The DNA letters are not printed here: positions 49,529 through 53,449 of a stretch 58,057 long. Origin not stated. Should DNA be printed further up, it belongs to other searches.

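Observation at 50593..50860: PolC lacks the proofreading DEDD exonuclease insert while all PHP metal-ligand positions look intact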

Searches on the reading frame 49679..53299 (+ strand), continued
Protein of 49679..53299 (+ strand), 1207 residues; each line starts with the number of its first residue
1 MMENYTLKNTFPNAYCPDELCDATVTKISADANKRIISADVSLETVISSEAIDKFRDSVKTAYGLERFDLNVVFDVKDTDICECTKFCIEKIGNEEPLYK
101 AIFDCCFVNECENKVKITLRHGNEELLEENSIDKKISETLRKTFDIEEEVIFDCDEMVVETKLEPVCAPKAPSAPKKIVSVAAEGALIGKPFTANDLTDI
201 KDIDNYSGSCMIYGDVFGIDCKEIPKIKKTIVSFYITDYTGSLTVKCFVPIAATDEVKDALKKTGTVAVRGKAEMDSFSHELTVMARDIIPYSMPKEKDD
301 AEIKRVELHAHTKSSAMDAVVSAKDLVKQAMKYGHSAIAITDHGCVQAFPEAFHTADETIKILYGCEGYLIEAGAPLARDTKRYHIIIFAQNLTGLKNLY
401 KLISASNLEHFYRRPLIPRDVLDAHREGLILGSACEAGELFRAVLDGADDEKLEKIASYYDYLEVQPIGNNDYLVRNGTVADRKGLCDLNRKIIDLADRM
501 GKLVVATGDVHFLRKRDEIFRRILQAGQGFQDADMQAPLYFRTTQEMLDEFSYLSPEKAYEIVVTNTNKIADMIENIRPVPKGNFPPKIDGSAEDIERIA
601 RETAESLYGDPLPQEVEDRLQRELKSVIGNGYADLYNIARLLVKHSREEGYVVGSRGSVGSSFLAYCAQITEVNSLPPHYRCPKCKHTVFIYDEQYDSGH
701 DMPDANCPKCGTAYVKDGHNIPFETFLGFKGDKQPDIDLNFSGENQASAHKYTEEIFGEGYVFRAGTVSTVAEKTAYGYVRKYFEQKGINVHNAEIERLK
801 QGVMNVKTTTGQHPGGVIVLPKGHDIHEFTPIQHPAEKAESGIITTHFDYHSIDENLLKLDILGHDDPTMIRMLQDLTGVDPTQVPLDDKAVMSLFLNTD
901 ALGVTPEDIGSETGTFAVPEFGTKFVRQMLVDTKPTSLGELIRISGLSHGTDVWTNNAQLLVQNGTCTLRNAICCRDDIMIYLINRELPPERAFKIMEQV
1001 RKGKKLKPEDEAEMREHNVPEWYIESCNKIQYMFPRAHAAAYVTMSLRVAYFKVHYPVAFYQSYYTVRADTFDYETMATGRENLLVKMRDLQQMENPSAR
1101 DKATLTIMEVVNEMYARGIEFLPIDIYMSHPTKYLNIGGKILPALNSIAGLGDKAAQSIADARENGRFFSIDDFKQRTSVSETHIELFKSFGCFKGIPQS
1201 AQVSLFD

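Call 7: find_homologous_proteins(query=window:49679-53299:+, max_evalue=1e-50)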
Query window:49679-53299:+ (1207 aa): 7992 proteins with E <= 1e-50 among 8000 candidates; the best 120 are listed.
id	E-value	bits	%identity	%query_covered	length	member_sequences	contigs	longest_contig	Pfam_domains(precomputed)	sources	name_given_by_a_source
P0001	0.0e+0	2787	100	100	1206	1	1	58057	PF02811.27,PF14579.13,PF17657.7,PF07733.19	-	-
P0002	0.0e+0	2681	95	100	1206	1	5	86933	PF02811.27,PF14579.13,PF17657.7,PF07733.19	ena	-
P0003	0.0e+0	2679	95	100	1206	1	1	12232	PF02811.27,PF14579.13,PF17657.7,PF07733.19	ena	-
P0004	0.0e+0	2576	91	100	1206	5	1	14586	PF02811.27,PF14579.13,PF17657.7,PF07733.19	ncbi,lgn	-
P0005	0.0e+0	2570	91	100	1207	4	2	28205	PF02811.27,PF14579.13,PF17657.7,PF07733.19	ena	-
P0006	0.0e+0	2570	91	100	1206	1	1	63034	PF02811.27,PF14579.13,PF17657.7,PF07733.19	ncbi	-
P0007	0.0e+0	2509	89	100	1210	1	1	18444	PF02811.27,PF14579.13,PF17657.7,PF07733.19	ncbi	-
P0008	0.0e+0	2425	86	100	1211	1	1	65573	PF12836.14,PF02811.27,PF14579.13,PF17657.7,PF07733.19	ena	-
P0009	0.0e+0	2421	86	100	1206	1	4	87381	PF12836.14,PF02811.27,PF14579.13,PF17657.7,PF07733.19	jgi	-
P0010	0.0e+0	2420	86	100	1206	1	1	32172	PF12836.14,PF02811.27,PF14579.13,PF17657.7,PF07733.19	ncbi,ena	-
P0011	0.0e+0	2419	86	100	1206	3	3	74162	PF12836.14,PF02811.27,PF14579.13,PF17657.7,PF07733.19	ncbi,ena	-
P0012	0.0e+0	2419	86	100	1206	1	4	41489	PF12836.14,PF02811.27,PF14579.13,PF17657.7,PF07733.19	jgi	-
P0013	0.0e+0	2418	86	100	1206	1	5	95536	PF12836.14,PF02811.27,PF14579.13,PF17657.7,PF07733.19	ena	-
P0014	0.0e+0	2418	86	100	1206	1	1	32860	PF02811.27,PF14579.13,PF17657.7,PF07733.19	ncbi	-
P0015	0.0e+0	2417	86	100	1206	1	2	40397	PF02811.27,PF14579.13,PF17657.7,PF07733.19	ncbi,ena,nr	ncbi:MAG: PolC-type DNA polymerase III [Clostridia bacterium]|nr:PolC-type DNA polymerase III [Clost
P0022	0.0e+0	2410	86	100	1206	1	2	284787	PF02811.27,PF14579.13,PF17657.7,PF07733.19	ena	-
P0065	0.0e+0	2088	75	100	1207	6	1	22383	PF02811.27,PF14579.13,PF01336.32,PF17657.7,PF07733.19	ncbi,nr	ncbi:MAG: PolC-type DNA polymerase III [Clostridia bacterium]|nr:PolC-type DNA polymerase III [Clost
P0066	0.0e+0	2087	75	100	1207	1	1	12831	PF02811.27,PF14579.13,PF01336.32,PF17657.7,PF07733.19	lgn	-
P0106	0.0e+0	1450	66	69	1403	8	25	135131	PF00929.32,PF13482.13,PF02811.27,PF16473.12,PF14579.13,PF01336.32,PF17657.7,PF07733.19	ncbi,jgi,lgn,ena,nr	ncbi:MAG: PolC-type DNA polymerase III [Clostridiaceae bacterium]|nr:PolC-type DNA polymerase III [C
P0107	0.0e+0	1438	63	69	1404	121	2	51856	PF00929.32,PF02811.27,PF16473.12,PF14579.13,PF01336.32,PF17657.7,PF07733.19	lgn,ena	-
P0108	0.0e+0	1425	64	68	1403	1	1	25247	PF00929.32,PF02811.27,PF16473.12,PF14579.13,PF01336.32,PF17657.7,PF07733.19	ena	-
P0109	0.0e+0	1417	63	69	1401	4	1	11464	PF00929.32,PF12836.14,PF02811.27,PF16473.12,PF14579.13,PF17657.7,PF07733.19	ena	-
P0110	0.0e+0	1412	64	68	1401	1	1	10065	PF00929.32,PF02811.27,PF16473.12,PF14579.13,PF01336.32,PF17657.7,PF07733.19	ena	-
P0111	0.0e+0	1408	57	75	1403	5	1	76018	PF00929.32,PF12836.14,PF13482.13,PF02811.27,PF16473.12,PF14579.13,PF01336.32,PF17657.7,PF07733.19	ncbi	-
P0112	0.0e+0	1398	62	68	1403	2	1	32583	PF00929.32,PF12836.14,PF13482.13,PF02811.27,PF14579.13,PF17657.7,PF07733.19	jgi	-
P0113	0.0e+0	1371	61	69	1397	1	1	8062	PF00929.32,PF13482.13,PF02811.27,PF14579.13,PF01336.32,PF17657.7,PF07733.19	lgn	-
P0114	0.0e+0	1349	60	69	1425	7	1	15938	PF00929.32,PF12836.14,PF13482.13,PF02811.27,PF16473.12,PF14579.13,PF17657.7,PF07733.19,PF21762.4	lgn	-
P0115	0.0e+0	1346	60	69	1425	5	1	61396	PF00929.32,PF12836.14,PF13482.13,PF02811.27,PF16473.12,PF14579.13,PF17657.7,PF07733.19,PF21762.4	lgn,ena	-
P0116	0.0e+0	1345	61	69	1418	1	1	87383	PF00929.32,PF12836.14,PF02811.27,PF14579.13,PF17657.7,PF07733.19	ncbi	-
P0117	0.0e+0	1341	60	69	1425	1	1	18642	PF00929.32,PF12836.14,PF13482.13,PF02811.27,PF16473.12,PF14579.13,PF17657.7,PF07733.19,PF21762.4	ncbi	-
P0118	0.0e+0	1337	60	69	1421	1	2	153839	PF00929.32,PF12836.14,PF02811.27,PF14579.13,PF11490.14,PF17657.7,PF07733.19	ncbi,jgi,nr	ncbi:MAG: PolC-type DNA polymerase III [Ruminococcaceae bacterium]|nr:PolC-type DNA polymerase III [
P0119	0.0e+0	1336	61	69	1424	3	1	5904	PF00929.32,PF12836.14,PF02811.27,PF14579.13,PF17657.7,PF07733.19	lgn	-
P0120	0.0e+0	1336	61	69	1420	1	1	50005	PF00929.32,PF12836.14,PF02811.27,PF14579.13,PF14480.12,PF17657.7,PF07733.19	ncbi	-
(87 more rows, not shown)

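Call 16: find_related_loci(query=window:49679-53299:+, collection=genome_contigs, flank=10000)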
Query window:49679-53299:+ (1207 aa) in genome_contigs; peptide patterns used: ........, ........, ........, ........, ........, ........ (x = any residue, [..] = any of these).
178 stretches matched a pattern; 161 encode a relative of the query (tblastn E <= 1e-3); the best 80 are kept; 80 distinct loci.
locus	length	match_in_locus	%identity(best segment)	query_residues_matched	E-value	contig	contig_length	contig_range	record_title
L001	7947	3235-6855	92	1-1207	0e+0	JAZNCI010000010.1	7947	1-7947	MAG: Clostridia bacterium isolate T1900044736_TS20190202.MAGScoT_cleanbin_000002 SGB_2021_k141_2132730, whole genome sho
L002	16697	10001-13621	91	1-1207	0e+0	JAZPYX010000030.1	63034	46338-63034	MAG: Clostridia bacterium isolate T1900044646_TS20190112.MAGScoT_cleanbin_000030 SGB_1368_k141_375036, whole genome shot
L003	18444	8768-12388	89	1-1207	0e+0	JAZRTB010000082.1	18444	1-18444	MAG: Clostridia bacterium isolate T1900045344_YK20190034.MAGScoT_cleanbin_000078 SGB_6689_k141_899864, whole genome shot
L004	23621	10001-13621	86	1-1207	0e+0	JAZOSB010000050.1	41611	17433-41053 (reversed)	MAG: Clostridia bacterium isolate T1900045549_YK20190243.MAGScoT_cleanbin_000007 SGB_7859_k141_1841354, whole genome sho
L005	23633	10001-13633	86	1-1207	0e+0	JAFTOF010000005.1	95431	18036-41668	MAG: Clostridia bacterium isolate RGIG3998 Roe_deer_Cecum-4__c1133, whole genome shotgun sequence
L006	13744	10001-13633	86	1-1207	0e+0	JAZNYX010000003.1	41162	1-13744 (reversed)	MAG: Clostridia bacterium isolate T1900044773_TS20190239.MAGScoT_cleanbin_000029 SGB_2460_k141_88157, whole genome shotg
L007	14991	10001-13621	85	1-1207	0e+0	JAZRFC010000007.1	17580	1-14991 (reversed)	MAG: Clostridia bacterium isolate T1900045495_YK20190189.MAGScoT_cleanbin_000046 SGB_7436_k141_3079796, whole genome sho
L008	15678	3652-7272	84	1-1207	0e+0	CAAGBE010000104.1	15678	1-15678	MAG TPA_asm: Clostridia bacterium, isolate HGM11516, WGS project CAAGBE010000000 data, contig: SRS476047_37_k119_494017,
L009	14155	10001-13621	84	1-1207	0e+0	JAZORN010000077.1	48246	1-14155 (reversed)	MAG: Clostridia bacterium isolate T1900045556_YK20190250.MAGScoT_cleanbin_000020 SGB_7898_k141_1044946, whole genome sho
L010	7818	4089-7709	85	1-1207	0e+0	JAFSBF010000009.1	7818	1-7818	MAG: Clostridia bacterium isolate RGIG2984 Goat_Rectum-3__c26460, whole genome shotgun sequence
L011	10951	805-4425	83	1-1207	0e+0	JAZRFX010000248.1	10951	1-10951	MAG: Clostridia bacterium isolate T1900045494_YK20190188.MAGScoT_cleanbin_000014 SGB_7406_k141_149398, whole genome shot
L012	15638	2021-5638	84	1-1207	0e+0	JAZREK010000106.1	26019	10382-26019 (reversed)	MAG: Clostridia bacterium isolate T1900045500_YK20190194.MAGScoT_cleanbin_000035 SGB_7489_k141_1050837, whole genome sho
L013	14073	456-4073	75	1-1207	0e+0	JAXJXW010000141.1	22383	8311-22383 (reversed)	MAG: Clostridia bacterium isolate DOME_MAG_7345 7345_C0434_k141_383956, whole genome shotgun sequence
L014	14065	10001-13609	75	3-1207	0e+0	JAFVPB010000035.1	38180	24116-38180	MAG: Clostridia bacterium isolate RGIG5265 Sheep_Colon-1__c135388, whole genome shotgun sequence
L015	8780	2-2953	90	224-1207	0e+0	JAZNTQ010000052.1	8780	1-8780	MAG: Clostridia bacterium isolate T1900044802_TS20190268.MAGScoT_cleanbin_000045 SGB_2723_k141_1458706, whole genome sho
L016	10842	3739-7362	74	1-1207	0e+0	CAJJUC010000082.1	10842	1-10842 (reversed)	MAG TPA_asm: uncultured Clostridiales bacterium isolate ERR1190876-bin.42 genome assembly, contig: NODE_4201_length_1084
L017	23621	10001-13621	83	1-1207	0e+0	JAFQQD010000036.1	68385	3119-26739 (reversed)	MAG: Clostridia bacterium isolate RGIG2049 Goat_Colon-2__c393576, whole genome shotgun sequence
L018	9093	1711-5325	74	5-1207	0e+0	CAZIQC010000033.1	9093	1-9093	MAG TPA_asm: uncultured Oscillospiraceae bacterium isolate SRP225648_co1_156 genome assembly, contig: NODE_19581_length_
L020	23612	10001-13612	75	1-1207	0e+0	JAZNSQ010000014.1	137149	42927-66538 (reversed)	MAG: Clostridia bacterium isolate T1900044809_TS20190275.MAGScoT_cleanbin_000004 SGB_2768_k141_744550, whole genome shot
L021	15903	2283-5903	86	1-1207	0e+0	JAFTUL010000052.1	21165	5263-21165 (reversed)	MAG: Clostridia bacterium isolate RGIG4160 Roe_deer_Colon-1__c789987, whole genome shotgun sequence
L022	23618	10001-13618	87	1-1207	0e+0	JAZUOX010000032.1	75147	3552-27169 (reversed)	MAG: Clostridia bacterium isolate T1900044868_TS20190334.MAGScoT_cleanbin_000057 SGB_3154_k141_2184213, whole genome sho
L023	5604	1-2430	92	398-1207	0e+0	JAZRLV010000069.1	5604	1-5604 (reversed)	MAG: Clostridia bacterium isolate T1900045429_YK20190120.MAGScoT_cleanbin_000031 SGB_7088_k141_152854, whole genome shot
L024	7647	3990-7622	61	1-1207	0e+0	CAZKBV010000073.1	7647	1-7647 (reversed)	MAG TPA_asm: uncultured Oscillospiraceae bacterium isolate SRP222994_co1_176 genome assembly, contig: NODE_19747_length_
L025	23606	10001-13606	61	5-1207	0e+0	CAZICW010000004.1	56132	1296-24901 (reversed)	MAG TPA_asm: uncultured Oscillospiraceae bacterium isolate SRP222994_co1_181 genome assembly, contig: NODE_887_length_56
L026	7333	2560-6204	61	5-1207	0e+0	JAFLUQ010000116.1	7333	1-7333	MAG: Oscillospiraceae bacterium isolate HAN083 Seq116, whole genome shotgun sequence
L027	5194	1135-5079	70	1-1207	0e+0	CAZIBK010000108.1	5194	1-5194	MAG TPA_asm: uncultured Oscillospiraceae bacterium isolate SRP222994_co1_175 genome assembly, contig: NODE_31124_length_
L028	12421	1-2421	84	401-1207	0e+0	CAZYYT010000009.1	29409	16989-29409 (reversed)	MAG TPA_asm: uncultured Oscillospiraceae bacterium isolate SRP192927_co4_613 genome assembly, contig: NODE_2611_length_2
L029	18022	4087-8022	68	7-1207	0e+0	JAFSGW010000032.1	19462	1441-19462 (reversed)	MAG: Clostridia bacterium isolate RGIG3131 Goat_Rectum.Co__c566207, whole genome shotgun sequence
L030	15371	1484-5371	67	22-1207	0e+0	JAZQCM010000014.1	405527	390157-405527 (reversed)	MAG: Clostridia bacterium isolate T1900044638_TS20190104.MAGScoT_cleanbin_000006 SGB_1206_k141_1138704, whole genome sho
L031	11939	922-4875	67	1-1207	0e+0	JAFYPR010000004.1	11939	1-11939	MAG: Clostridia bacterium isolate RGIG7308 Water_buffalos_Cecum-4__c52968, whole genome shotgun sequence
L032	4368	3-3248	66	192-1207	0e+0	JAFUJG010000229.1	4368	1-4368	MAG: Clostridia bacterium isolate RGIG4545 Roe_deer_Rectum-2__c431630, whole genome shotgun sequence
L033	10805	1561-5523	66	1-1207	0e+0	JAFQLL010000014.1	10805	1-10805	MAG: Clostridia bacterium isolate RGIG1927 Goat_Cecum.Co__c452742, whole genome shotgun sequence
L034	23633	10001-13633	85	1-1207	0e+0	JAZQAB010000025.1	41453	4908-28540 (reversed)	MAG: Clostridia bacterium isolate T1900044643_TS20190109.MAGScoT_cleanbin_000032 SGB_1304_k141_132902, whole genome shot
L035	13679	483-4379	66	22-1207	0e+0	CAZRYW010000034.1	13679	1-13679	MAG TPA_asm: uncultured Oscillospiraceae bacterium isolate SRP225648_co1_913 genome assembly, contig: NODE_11344_length_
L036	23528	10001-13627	62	3-1207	0e+0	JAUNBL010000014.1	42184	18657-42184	MAG: Clostridia bacterium isolate S1R_St_44 NODE_351_length_42184_cov_8.699376, whole genome shotgun sequence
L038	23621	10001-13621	86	1-1207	0e+0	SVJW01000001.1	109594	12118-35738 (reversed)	MAG: Oscillospiraceae bacterium isolate SIG445 NODE_4300_length_109594_cov_5.144655, whole genome shotgun sequence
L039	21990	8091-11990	66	18-1207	0e+0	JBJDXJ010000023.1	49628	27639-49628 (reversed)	MAG: Clostridia bacterium isolate LOHA14_bin.007 NODE_269_length_49628_cov_8.626127, whole genome shotgun sequence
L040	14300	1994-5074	54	187-1207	0e+0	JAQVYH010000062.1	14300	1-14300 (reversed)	MAG: Eubacteriales bacterium isolate STF2_145 NODE_11646_length_14300_cov_3.767516_Sandtown_F2, whole genome shotgun seq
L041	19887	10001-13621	82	1-1207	0e+0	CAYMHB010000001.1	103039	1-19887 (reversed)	MAG TPA_asm: uncultured Oscillospiraceae bacterium isolate SRP315200_co1_860 genome assembly, contig: NODE_70_length_103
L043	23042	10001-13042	54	203-1207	0e+0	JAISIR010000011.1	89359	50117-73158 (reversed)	MAG: Clostridiales bacterium isolate Hm464_bin68 k119_1227654, whole genome shotgun sequence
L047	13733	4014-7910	67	18-1207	0e+0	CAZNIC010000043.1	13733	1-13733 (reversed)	MAG TPA_asm: uncultured Oscillospiraceae bacterium isolate SRP315200_co1_479 genome assembly, contig: NODE_9326_length_1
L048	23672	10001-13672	60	197-1207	0e+0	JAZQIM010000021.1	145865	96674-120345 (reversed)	MAG: Candidatus Aphodoplasma sp. isolate T1900044625_TS20190091.MAGScoT_cleanbin_000003 SGB_927_k141_1296877, whole geno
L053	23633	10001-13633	86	1-1207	0e+0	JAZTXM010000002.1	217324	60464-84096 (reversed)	MAG: Clostridia bacterium isolate T1900045330_YK20190019.MAGScoT_cleanbin_000002 SGB_6512_k141_2772044, whole genome sho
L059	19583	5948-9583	83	1-1207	0e+0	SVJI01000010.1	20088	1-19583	MAG: Oscillospiraceae bacterium isolate SIG431 NODE_12686_length_20088_cov_2.135414, whole genome shotgun sequence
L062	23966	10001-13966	57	107-1207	0e+0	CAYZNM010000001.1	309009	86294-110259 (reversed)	MAG TPA_asm: uncultured Eubacteriales bacterium isolate SRP242652_co1_111 genome assembly, contig: NODE_5_length_309009_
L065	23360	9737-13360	74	1-1207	0e+0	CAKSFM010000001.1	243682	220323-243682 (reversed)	MAG: uncultured Clostridia bacterium isolate REFINED_METABAT215_TOP10_CONTIGS_1500_ASSEMBLY_K77_MERGED__Hadza_PheChl_Fib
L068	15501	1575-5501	68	7-1207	0e+0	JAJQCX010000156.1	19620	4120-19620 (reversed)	MAG: Clostridia bacterium isolate C.9_7 NODE_409_length_19620_cov_8.783338, whole genome shotgun sequence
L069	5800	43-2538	56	384-1207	0e+0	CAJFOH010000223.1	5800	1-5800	uncultured Lachnospiraceae bacterium isolate Coassembly_mag_291 genome assembly, contig: MAGpy_11413_min2k_bin_291_fak87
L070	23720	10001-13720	57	187-1207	0e+0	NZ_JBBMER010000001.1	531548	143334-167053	[Lactobacillus] rogosae strain CLA-AA-H255 CLAAAH255_contig_1_length_531548, whole genome shotgun sequence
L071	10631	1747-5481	56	182-1207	0e+0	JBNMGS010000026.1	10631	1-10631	MAG: Lachnospira sp. isolate CM_BacLac695.142 k141_688830_length_10631_cov_10.0000, whole genome shotgun sequence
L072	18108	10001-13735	56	182-1207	0e+0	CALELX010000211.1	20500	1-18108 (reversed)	MAG TPA_asm: uncultured Lachnospira sp. isolate SRR1747018_bin.70_CONCOCT_v1.1_MAG genome assembly, contig: ERZ808240.24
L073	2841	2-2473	53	384-1207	0e+0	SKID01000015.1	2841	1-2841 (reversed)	MAG: Tissierellia bacterium isolate CSBr16_49 CSBr16-72084, whole genome shotgun sequence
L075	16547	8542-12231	54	187-1207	0e+0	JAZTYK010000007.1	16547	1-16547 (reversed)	MAG: Oscillospiraceae bacterium isolate T1900045326_YK20190015.MAGScoT_cleanbin_000023 SGB_6454_k141_897224, whole genom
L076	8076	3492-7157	55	186-1207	0e+0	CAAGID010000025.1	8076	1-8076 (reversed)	MAG TPA_asm: Clostridia bacterium, isolate HGM11321, WGS project CAAGID010000000 data, contig: SRS476288_58_k119_225574,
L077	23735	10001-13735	54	196-1207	0e+0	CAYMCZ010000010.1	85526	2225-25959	MAG TPA_asm: uncultured Lachnospiraceae bacterium isolate SRP239243_co2_5 genome assembly, contig: NODE_265_length_85526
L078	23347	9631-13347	55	170-1207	0e+0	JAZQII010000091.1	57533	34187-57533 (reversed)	MAG: Clostridia bacterium isolate T1900044625_TS20190091.MAGScoT_cleanbin_000022 SGB_931_k141_201853, whole genome shotg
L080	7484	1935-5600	55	186-1207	0e+0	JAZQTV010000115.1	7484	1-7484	MAG: Clostridia bacterium isolate T1900045185_TC20190181.MAGScoT_cleanbin_000015 SGB_5266_k141_3458826, whole genome sho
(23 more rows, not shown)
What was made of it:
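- Closest known: Exo-less PolC of Clostridia and Negativicutes. Different: Different lineage: uncultured gut Clostridia/Oscillospiraceae-labelled MAGs rather than Negativicutes (call 16).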
